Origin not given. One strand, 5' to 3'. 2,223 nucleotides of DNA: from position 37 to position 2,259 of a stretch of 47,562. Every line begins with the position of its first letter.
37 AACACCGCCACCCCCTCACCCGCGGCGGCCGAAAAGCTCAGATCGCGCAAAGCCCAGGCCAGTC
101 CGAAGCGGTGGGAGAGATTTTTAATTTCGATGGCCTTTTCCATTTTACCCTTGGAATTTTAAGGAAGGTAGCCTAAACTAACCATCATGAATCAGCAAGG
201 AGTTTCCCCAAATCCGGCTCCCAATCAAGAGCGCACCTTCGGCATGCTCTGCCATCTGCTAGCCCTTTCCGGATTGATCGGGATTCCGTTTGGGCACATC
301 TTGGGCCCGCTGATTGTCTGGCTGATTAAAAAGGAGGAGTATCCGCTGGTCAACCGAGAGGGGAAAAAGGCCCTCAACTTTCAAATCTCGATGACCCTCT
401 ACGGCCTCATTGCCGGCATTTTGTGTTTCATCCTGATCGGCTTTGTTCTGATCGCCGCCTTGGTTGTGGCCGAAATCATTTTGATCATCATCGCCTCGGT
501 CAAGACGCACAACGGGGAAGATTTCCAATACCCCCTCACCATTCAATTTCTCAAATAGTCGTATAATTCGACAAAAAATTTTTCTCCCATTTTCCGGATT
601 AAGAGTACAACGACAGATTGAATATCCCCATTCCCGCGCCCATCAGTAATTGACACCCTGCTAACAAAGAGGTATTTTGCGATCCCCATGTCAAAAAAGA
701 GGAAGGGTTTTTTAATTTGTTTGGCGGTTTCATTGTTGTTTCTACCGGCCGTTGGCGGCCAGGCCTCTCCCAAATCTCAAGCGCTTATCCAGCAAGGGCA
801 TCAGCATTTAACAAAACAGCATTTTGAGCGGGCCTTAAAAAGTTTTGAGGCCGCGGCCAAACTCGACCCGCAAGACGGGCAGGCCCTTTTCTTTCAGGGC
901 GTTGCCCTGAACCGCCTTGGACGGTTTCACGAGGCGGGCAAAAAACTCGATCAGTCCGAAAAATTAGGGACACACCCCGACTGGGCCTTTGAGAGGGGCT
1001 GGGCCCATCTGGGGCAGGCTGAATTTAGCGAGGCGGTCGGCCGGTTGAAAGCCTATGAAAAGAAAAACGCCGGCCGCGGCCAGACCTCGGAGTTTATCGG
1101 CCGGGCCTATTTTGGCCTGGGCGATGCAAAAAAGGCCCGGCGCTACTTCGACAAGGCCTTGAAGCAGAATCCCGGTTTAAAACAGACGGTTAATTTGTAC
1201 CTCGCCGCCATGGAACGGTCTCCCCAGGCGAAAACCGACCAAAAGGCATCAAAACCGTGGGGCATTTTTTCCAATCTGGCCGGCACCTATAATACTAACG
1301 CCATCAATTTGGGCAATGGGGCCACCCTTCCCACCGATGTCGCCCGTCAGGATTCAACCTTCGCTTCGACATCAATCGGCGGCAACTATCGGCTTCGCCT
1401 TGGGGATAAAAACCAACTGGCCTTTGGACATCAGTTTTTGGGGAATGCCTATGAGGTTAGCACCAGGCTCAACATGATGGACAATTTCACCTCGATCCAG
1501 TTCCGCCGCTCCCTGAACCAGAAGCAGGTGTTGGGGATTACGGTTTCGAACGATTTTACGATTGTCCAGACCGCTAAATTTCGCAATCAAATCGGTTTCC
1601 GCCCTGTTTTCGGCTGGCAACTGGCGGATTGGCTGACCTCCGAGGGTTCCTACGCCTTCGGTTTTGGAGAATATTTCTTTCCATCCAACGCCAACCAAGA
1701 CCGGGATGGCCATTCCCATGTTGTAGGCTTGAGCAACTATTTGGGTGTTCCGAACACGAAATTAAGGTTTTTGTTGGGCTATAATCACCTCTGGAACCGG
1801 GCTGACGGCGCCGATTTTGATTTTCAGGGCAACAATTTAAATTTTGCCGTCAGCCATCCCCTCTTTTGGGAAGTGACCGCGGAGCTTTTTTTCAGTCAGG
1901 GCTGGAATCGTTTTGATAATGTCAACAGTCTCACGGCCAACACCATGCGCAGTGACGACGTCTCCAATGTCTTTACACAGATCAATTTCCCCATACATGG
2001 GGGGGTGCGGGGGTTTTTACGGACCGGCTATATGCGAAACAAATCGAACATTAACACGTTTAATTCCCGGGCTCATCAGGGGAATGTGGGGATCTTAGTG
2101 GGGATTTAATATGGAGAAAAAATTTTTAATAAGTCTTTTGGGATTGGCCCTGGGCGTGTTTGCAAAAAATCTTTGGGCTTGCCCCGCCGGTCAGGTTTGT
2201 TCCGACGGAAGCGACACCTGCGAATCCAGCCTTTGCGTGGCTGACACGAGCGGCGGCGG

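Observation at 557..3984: Candidate undescribed surface-protein export locus: TPR + beta-barrel OM protein with three downstream signal-peptide proteins of unknown family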

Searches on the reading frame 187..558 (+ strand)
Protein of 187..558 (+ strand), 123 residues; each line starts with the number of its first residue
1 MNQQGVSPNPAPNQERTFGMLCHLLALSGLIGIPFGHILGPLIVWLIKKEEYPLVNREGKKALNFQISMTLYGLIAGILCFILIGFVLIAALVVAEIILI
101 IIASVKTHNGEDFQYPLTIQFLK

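Call 3: search_protein_families(library=pfam, proteins=[window:187-558:+], max_evalue=1)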
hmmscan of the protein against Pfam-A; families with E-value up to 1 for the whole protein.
window:187-558:+ (123 aa): 2 families
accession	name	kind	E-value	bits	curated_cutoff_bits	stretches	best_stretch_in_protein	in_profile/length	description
PF09685.15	DUF4870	-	3.6e-38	130.3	25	1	15-122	1-107/107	Domain of unknown function (DUF4870)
PF02687.27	FtsX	-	0.019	15.4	25.5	1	24-91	54-114/120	FtsX-like permease C-terminal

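Call 4: search_protein_families(library=ncbifam, proteins=[window:187-558:+], max_evalue=1)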
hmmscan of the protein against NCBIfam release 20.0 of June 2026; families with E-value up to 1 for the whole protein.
window:187-558:+ (123 aa): 2 families
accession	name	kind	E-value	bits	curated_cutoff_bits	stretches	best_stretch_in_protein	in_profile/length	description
TIGR00220.1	mscL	equivalog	0.0032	17.7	71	1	25-92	17-89/127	large conductance mechanosensitive channel protein MscL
NF008742.0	PRK11770.1-4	equivalog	0.0052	16.7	155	1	21-100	26-104/147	YccF domain-containing protein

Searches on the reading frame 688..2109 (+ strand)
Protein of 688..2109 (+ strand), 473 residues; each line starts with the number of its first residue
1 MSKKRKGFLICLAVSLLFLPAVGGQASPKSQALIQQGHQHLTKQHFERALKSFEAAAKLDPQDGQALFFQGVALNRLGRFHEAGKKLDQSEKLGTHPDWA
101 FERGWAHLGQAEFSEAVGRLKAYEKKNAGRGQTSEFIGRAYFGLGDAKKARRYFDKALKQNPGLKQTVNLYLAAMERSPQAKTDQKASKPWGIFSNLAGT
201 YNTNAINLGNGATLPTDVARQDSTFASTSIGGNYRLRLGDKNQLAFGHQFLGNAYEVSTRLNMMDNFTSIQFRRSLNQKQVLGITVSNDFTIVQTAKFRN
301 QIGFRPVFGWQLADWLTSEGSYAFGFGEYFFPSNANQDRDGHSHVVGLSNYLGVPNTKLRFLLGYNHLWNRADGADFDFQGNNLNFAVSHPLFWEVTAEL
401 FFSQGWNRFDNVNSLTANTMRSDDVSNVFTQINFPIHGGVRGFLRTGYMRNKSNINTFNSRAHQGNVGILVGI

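Call 3: search_protein_families(library=pfam, proteins=[window:688-2109:+], max_evalue=1)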
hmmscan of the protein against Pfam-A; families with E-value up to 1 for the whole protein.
window:688-2109:+ (473 aa): 23 families
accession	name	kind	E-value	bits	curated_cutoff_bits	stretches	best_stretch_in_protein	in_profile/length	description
PF13432.12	TPR_16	-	5.7e-16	59.1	32.7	2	36-89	3-56/65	Tetratricopeptide repeat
PF07719.23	TPR_2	-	1.6e-13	50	27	2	137-163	7-33/34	Tetratricopeptide repeat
PF00515.34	TPR_1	-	2.3e-10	40.3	27.8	2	137-162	7-32/34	Tetratricopeptide repeat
PF13181.12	TPR_8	-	1.9e-09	37.4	25.7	2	137-162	7-32/34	Tetratricopeptide repeat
PF13428.12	TPR_14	-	7e-09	35.9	23.5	2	138-165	8-35/44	Tetratricopeptide repeat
PF13371.12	TPR_9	-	1.8e-07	31.5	35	1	40-88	5-53/73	Tetratricopeptide repeat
PF25062.1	ARM_TT21_N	-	3.9e-06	27.2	40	1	43-189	7-156/222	Tetratricopeptide repeat protein 21 N-terminal ARM repeat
PF13424.12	TPR_12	-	7.8e-06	26.4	30.1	1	114-159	27-73/77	Tetratricopeptide repeat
PF14559.12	TPR_19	-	1e-05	26.2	25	2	109-163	3-57/68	Tetratricopeptide repeat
PF14853.12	Fis1_TPR_C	-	0.0026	18.4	25.3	1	140-170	10-40/53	Fis1 C-terminal tetratricopeptide repeat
PF13414.12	TPR_11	-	0.0026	17.8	26.8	1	43-77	7-41/42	TPR repeat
PF13174.12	TPR_6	-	0.0045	18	26.3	1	137-162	6-31/33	Tetratricopeptide repeat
PF23914.1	TPR_CcmH_CycH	-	0.0047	17.2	42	0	137-189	56-108/158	Cytochrome c-type biogenesis protein H TPR domain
PF12895.13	ANAPC3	-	0.0054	17.4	27.2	1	44-104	3-63/82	Anaphase-promoting complex, cyclosome, subunit 3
PF13176.12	TPR_7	-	0.016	15.7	27.9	0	35-63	4-34/36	Tetratricopeptide repeat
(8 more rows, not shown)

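Call 4: search_protein_families(library=ncbifam, proteins=[window:688-2109:+], max_evalue=1)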
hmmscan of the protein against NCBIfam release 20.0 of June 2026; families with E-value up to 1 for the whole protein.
window:688-2109:+ (473 aa): 21 families
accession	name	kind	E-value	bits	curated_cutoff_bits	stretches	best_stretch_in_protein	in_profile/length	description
TIGR02917.1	PEP_TPR_lipo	equivalog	2e-12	45.9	312.2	1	28-170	191-334/899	XrtA/PEP-CTERM system TPR-repeat protein PrsT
NF040959.1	MamA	equivalog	1.6e-07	31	200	1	32-162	39-170/204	magnetosome protein MamA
TIGR02521.1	type_IV_pilW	equivalog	2e-07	30.8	154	1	30-169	31-173/234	type IV pilus biogenesis/stability protein PilW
NF047507.1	TPR_BatC_Lepto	exception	3e-07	30.1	175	2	134-186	99-153/214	TPR repeat-containing protein BatC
NF002725.1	PRK02603.1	equivalog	1.6e-05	25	143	1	110-209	48-150/173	photosystem I assembly protein Ycf3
NF052415.1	T3SS_chap_SctY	equivalog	2.2e-05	24.9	70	1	30-95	6-71/106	type III secretion apparatus assembly chaperone SctY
NF047371.1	FlcA_CTERM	equivalog_domain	0.00025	19.6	300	1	94-160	469-536/646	periplasmic flagellar collar protein FlcA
NF008391.2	PRK11189.1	equivalog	0.0012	18.4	250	1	39-163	108-231/297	lipoprotein NlpI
NF052312.1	T9SS_PorW_SprE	equivalog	0.0016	17.2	250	1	39-186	113-271/716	type IX secretion system periplasmic lipoprotein PorW/SprE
TIGR02552.1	LcrH_SycD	equivalog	0.0022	17.7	104.8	1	39-89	61-111/136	SycD/LcrH family type III secretion system chaperone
TIGR04510.1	mod_pep_cyc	subfamily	0.0023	16.5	400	1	102-184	506-590/814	putative peptide modification system cyclase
TIGR02795.1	tol_pal_ybgF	equivalog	0.0086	16.7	90.1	1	101-168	6-76/119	tol-pal system protein YbgF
NF008520.0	PRK11447.1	equivalog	0.0093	13.8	858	1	81-163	252-335/1157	cellulose synthase complex outer membrane protein BcsC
NF033920.0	C39_PA2778_fam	equivalog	0.0095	15.4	150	0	30-92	190-252/255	PA2778 family cysteine peptidase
NF033758.1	gliding_GltE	equivalog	0.016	14.2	225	0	30-77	290-337/411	adventurous gliding motility TPR repeat lipoprotein GltE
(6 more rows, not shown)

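Call 6: search_solved_structures(query=window:688-2109:+, max_evalue=1)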
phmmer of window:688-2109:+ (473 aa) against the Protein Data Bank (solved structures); distinct sequences matched with E-value up to 1: 76 (the best 60 are shown).
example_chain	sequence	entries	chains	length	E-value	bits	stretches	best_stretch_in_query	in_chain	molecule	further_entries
9qhb_A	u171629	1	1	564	2.5e-19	72.6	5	34-163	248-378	Engineered tetratricopeptide repeat protein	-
9qhc_A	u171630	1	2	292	3.4e-13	52.3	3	31-163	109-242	Engineered tetratricopeptide repeat protein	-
8bu0_A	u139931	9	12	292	2.8e-12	49.3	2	31-164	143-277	Consensus tetratricopeptide repeat protein | Crystal structure of an 8-repeat consensus TPR superhelix with Zinc. | Monomer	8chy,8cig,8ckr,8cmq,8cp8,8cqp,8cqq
8ch0_A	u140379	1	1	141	1.9e-06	30.1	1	30-162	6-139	Consensus tetratricopeptide repeat protein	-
2fo7_A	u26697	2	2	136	2.9e-06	29.5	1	35-162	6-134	SYNTHETIC CONSENSUS TPR PROTEIN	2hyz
7obi_A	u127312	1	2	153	1.5e-05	27.1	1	31-169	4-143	CTPR-rv4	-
9gzg_A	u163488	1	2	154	3.9e-05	25.8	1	37-164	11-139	Engineered CTPR protein with glutamic acids for conductivity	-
3kd7_A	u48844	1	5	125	0.00019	23.5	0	135-163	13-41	CTPR390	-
3uq3_A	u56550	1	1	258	0.00032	22.7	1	30-141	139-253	Heat shock protein STI1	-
6b85_J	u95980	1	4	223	0.00054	22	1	46-89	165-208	TMHC4_R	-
1na0_A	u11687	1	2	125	0.00059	21.9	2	101-163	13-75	designed protein CTPR3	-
6vfi_B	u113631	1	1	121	0.00074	21.5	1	101-175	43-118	O43_dn18B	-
6vfh_A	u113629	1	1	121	0.0008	21.4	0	137-177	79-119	T33_dn10A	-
8far_A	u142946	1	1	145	0.00084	21.4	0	48-110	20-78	I432-1-CC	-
8cus_A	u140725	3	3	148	0.00091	21.2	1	52-157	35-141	I432-1(NaCl) Chain A | I432-1(Imd) Chain A | I432-1-X3 Chain A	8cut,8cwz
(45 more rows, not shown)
